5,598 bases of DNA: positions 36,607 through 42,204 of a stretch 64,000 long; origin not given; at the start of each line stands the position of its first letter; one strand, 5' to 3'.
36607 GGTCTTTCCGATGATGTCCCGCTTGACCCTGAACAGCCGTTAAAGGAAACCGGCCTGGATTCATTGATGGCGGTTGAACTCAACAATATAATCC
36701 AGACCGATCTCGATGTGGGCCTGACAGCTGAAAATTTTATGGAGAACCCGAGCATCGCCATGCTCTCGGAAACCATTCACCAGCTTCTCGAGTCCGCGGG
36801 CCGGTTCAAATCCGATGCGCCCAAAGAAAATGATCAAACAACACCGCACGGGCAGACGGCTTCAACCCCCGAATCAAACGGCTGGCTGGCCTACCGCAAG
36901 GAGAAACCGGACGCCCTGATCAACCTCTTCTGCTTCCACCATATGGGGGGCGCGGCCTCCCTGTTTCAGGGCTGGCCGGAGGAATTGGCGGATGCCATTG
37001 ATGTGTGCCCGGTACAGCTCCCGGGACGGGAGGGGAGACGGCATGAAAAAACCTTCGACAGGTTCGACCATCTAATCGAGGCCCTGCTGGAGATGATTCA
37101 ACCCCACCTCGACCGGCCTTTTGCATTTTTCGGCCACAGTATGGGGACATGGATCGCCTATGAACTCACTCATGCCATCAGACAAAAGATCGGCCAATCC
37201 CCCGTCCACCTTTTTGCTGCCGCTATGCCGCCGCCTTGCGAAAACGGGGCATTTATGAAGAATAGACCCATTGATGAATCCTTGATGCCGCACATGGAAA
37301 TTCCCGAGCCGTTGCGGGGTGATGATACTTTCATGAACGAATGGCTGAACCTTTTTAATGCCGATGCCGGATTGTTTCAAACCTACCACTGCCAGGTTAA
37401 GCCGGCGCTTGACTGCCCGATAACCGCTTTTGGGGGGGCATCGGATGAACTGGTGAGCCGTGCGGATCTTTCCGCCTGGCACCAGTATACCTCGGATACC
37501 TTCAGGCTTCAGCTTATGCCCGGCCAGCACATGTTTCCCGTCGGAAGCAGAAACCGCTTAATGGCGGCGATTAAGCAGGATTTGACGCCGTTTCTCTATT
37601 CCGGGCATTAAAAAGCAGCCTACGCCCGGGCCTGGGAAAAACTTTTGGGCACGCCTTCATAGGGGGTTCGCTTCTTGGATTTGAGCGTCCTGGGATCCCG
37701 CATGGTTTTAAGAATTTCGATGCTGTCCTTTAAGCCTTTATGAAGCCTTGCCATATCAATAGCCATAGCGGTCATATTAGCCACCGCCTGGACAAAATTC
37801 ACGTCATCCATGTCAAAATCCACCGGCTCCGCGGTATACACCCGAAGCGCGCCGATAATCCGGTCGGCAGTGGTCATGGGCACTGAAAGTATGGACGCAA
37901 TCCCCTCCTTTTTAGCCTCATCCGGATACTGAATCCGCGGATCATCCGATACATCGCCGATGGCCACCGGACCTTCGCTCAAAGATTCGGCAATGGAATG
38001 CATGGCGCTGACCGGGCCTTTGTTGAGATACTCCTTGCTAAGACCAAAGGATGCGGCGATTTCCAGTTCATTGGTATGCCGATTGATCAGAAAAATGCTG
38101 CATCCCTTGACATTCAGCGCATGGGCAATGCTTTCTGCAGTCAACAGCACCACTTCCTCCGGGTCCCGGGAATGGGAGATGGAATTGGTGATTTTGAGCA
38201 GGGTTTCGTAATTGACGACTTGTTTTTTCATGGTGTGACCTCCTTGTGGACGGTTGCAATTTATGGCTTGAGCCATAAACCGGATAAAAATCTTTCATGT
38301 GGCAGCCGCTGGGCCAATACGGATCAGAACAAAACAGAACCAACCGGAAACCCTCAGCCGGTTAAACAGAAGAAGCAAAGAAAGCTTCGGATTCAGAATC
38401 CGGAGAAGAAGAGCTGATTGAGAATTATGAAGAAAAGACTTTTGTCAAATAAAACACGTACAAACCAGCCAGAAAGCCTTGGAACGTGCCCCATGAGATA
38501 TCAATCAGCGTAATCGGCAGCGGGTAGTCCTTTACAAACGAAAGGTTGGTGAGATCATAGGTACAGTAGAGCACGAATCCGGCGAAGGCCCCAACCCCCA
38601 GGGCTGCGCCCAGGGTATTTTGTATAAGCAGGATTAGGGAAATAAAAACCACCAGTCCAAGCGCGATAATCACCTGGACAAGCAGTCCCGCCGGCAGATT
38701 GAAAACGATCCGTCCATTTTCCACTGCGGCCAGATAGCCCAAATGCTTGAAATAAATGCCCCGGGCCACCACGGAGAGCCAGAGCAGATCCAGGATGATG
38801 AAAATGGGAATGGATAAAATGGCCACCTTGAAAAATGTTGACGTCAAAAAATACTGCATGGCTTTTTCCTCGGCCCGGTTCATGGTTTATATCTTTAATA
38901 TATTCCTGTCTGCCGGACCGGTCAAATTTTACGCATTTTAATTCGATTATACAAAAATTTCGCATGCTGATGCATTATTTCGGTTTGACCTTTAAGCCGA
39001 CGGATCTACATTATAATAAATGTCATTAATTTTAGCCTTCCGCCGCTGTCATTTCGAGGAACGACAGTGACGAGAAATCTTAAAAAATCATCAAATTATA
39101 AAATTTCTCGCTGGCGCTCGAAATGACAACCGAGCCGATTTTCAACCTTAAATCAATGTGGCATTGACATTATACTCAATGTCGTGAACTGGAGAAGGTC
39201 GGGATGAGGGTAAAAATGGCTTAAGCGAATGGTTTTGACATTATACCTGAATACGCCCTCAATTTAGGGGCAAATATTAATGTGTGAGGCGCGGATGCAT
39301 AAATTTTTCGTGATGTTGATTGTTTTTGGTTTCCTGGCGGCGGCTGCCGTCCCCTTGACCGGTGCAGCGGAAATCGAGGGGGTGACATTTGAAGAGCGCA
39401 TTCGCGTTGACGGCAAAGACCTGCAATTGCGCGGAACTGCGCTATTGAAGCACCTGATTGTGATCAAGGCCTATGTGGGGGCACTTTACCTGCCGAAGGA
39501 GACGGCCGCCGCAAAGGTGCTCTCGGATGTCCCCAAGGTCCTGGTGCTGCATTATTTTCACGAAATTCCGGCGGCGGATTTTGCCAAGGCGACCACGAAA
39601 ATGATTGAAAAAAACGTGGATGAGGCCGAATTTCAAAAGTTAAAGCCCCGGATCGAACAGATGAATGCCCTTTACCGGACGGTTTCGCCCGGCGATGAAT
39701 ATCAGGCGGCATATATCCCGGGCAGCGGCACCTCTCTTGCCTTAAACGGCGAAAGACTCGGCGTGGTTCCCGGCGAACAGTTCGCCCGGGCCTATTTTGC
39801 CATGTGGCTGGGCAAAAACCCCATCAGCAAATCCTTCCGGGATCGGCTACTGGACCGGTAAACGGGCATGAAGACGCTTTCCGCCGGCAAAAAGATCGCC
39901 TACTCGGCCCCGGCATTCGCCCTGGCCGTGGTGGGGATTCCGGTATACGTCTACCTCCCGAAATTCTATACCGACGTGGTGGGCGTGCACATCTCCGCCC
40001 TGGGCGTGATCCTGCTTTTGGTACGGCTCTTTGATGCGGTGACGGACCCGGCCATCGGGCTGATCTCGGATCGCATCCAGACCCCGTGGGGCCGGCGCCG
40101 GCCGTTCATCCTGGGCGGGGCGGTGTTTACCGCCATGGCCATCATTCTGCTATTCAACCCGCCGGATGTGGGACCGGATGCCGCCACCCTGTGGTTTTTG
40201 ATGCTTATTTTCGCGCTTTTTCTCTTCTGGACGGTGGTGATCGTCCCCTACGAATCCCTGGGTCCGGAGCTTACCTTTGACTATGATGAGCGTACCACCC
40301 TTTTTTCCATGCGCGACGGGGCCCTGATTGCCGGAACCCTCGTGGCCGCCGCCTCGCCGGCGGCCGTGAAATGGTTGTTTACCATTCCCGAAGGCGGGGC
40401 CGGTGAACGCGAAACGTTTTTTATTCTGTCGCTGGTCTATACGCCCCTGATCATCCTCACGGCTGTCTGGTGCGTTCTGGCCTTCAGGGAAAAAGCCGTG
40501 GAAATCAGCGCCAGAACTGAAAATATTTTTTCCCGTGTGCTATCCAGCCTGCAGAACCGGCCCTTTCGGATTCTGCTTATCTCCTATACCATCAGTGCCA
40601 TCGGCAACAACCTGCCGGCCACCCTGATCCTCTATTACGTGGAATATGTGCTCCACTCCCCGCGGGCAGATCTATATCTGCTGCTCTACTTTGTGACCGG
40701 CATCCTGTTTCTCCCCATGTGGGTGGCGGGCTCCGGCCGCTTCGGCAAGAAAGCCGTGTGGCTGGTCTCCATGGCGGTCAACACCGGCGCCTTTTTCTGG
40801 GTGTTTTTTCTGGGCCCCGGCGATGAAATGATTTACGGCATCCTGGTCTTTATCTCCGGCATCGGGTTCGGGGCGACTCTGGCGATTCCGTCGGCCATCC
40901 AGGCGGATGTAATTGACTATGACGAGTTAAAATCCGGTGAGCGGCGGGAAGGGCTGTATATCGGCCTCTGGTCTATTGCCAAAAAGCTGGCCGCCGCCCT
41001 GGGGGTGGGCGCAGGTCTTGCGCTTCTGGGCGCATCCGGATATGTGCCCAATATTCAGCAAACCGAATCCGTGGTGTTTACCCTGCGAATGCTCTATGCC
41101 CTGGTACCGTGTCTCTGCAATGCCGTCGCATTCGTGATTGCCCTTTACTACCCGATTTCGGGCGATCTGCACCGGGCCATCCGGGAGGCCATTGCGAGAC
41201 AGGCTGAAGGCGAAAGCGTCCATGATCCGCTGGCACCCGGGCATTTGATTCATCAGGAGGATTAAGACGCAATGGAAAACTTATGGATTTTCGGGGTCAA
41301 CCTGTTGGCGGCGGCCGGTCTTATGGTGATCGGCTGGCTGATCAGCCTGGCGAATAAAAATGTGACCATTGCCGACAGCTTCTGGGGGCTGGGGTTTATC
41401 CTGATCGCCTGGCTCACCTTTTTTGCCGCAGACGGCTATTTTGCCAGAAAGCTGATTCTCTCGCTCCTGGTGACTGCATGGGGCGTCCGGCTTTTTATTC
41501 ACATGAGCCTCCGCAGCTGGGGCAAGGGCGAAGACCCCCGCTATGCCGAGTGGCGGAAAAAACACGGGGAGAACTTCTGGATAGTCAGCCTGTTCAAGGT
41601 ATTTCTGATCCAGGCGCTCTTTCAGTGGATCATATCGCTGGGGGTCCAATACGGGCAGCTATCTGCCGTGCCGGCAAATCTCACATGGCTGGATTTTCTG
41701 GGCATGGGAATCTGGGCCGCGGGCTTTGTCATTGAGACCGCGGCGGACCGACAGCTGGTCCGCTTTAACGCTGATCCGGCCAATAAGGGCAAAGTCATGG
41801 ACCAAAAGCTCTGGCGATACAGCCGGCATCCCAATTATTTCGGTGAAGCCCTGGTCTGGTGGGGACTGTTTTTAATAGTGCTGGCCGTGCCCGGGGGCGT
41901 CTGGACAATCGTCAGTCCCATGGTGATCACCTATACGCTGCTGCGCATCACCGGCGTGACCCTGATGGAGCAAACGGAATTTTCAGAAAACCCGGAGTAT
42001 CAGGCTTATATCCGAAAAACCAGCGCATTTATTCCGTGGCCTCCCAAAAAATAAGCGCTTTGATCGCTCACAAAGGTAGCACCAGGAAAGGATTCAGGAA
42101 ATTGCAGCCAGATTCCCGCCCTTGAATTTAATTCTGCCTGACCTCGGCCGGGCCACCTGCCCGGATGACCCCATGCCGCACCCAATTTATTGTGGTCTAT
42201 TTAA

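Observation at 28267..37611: Single-polypeptide FAAL-primed, fully reducing PKS module with fused thioesterase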

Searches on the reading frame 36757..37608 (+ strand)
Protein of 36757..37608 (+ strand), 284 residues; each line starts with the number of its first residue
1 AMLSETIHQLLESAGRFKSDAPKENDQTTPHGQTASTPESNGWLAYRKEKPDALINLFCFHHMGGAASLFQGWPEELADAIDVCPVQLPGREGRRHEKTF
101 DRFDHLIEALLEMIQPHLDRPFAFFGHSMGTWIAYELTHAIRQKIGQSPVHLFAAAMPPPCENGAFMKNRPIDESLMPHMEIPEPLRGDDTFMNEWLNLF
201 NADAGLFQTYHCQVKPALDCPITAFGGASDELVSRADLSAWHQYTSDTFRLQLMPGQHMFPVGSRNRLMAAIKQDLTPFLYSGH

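Call 45: search_solved_structures(query=window:36757-37608:+, max_evalue=0.001, show_alignments=1)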
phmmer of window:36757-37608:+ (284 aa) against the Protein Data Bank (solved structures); distinct sequences matched with E-value up to 0.001: 14.
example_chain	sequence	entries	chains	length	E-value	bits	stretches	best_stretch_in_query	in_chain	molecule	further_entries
3fla_A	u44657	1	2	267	6.7e-38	133.8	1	37-276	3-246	RifR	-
3flb_A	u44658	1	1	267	1.8e-37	132.4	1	37-276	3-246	RifR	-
3qmw_A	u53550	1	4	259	1.2e-36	129.8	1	53-272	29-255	Thioesterase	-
9pc6_A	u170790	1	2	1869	1.3e-36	129.6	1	35-276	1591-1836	6-deoxyerythronolide-B synthase,RifR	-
3qmv_A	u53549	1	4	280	1.7e-36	129.2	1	52-272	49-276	Thioesterase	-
6vap_A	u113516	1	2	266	3.3e-28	102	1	34-276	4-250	Thioesterase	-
4xjv_A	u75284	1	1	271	9.4e-28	100.5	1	49-267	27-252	S-acyl fatty acid synthase thioesterase, medium chain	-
5ugz_A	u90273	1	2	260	3.3e-20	75.8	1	54-262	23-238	Putative thioesterase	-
6fvj_A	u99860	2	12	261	5e-19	71.9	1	53-270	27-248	Thioesterase | Probable thioesterase TesA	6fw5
7e3z_A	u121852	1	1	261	8.9e-15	57.9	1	48-261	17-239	thioesterase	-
6ba8_A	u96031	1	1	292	7.4e-13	51.6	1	61-267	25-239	Iron aquisition yersiniabactin synthesis enzyme, YbtT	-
6ba9_A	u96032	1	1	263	1.5e-12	50.7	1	61-267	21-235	Iron aquisition yersiniabactin synthesis enzyme, YbtT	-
2k2q_B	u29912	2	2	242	2.4e-12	50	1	56-265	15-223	Surfactin synthetase thioesterase subunit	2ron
2xmz_A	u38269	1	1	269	0.00093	21.8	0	67-199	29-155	HYDROLASE, ALPHA/BETA HYDROLASE FOLD FAMILY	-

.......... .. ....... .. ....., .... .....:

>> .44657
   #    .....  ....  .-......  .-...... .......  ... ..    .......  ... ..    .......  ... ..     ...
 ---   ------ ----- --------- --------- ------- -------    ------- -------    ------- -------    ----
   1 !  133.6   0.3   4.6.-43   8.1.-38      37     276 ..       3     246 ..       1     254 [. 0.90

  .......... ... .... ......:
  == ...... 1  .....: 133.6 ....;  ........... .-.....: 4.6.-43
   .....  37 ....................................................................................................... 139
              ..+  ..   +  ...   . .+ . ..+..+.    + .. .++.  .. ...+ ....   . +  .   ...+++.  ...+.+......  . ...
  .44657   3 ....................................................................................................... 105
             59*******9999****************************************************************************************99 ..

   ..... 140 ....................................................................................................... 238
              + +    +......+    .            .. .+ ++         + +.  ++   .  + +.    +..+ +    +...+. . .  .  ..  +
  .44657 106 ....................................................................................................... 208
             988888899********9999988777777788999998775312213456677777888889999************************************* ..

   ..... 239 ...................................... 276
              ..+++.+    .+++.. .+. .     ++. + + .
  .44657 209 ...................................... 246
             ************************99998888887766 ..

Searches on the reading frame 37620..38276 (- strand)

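Call 7: search_protein_families(library=pfam, proteins=[window:37620-38276:-], max_evalue=0.001)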
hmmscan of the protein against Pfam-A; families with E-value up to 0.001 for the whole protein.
window:37620-38276:- (218 aa): 3 families
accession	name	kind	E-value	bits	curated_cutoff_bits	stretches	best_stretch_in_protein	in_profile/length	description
PF13185.12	GAF_2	-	8.8e-15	55.6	28.6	1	37-174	2-136/136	GAF domain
PF01590.32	GAF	-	3.3e-14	54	22.4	1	38-173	1-133/133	GAF domain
PF13492.12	GAF_3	-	6.6e-11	43.2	27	1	39-174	2-128/129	GAF domain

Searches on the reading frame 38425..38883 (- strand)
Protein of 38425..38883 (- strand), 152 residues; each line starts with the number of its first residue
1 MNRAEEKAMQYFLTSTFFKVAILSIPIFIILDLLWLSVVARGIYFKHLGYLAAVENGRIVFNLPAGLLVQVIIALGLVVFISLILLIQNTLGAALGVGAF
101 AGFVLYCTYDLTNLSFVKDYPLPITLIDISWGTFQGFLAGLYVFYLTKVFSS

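Call 7: search_protein_families(library=pfam, proteins=[window:38425-38883:-], max_evalue=0.001)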
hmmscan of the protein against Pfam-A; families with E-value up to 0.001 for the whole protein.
window:38425-38883:- (152 aa): 1 family
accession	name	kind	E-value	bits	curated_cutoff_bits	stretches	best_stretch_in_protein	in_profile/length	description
PF09945.14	DUF2177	-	1.7e-24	86.7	26.9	1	20-141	4-120/124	Predicted membrane protein (DUF2177)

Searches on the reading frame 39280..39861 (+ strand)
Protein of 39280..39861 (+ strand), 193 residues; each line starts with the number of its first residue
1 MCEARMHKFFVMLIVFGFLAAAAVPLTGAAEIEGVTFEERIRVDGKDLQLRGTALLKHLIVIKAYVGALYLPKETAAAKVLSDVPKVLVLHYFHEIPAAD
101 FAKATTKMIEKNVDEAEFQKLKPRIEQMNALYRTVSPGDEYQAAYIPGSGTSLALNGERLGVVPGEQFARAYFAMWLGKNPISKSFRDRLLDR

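Call 7: search_protein_families(library=pfam, proteins=[window:39280-39861:+], max_evalue=0.001)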
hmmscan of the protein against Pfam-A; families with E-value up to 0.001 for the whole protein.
window:39280-39861:+ (193 aa): 1 family
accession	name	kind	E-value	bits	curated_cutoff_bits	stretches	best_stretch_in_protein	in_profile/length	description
PF16036.10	Chalcone_3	-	2.3e-39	135.5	27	1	29-191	1-164/165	Chalcone isomerase-like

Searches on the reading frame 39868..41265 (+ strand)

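Call 7: search_protein_families(library=pfam, proteins=[window:39868-41265:+], max_evalue=0.001)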
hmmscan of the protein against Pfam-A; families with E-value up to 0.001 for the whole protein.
window:39868-41265:+ (465 aa): 2 families
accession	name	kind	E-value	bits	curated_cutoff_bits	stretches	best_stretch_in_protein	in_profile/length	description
PF13347.12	MFS_2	-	5.8e-96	322.1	27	1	12-431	2-426/427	MFS/sugar transport protein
PF07690.21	MFS_1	-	2.5e-15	56.7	33.4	2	27-379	16-346/347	Major Facilitator Superfamily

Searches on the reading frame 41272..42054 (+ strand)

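Call 7: search_protein_families(library=pfam, proteins=[window:41272-42054:+], max_evalue=0.001)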
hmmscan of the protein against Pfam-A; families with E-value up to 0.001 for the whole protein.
window:41272-42054:+ (260 aa): 4 families
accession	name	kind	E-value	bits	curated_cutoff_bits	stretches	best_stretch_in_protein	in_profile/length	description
PF06966.17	DUF1295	-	1.7e-70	237.6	20.4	1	22-250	2-235/235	Protein of unknown function (DUF1295)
PF02544.21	Steroid_dh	-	2.5e-10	41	22.6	1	134-227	33-121/150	3-oxo-5-alpha-steroid 4-dehydrogenase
PF04191.18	PEMT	-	6.3e-05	23.8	25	1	143-224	5-90/105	Phospholipid methyltransferase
PF04140.19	ICMT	-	0.00071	20.4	24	0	172-226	32-86/95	Isoprenylcysteine carboxyl methyltransferase (ICMT) family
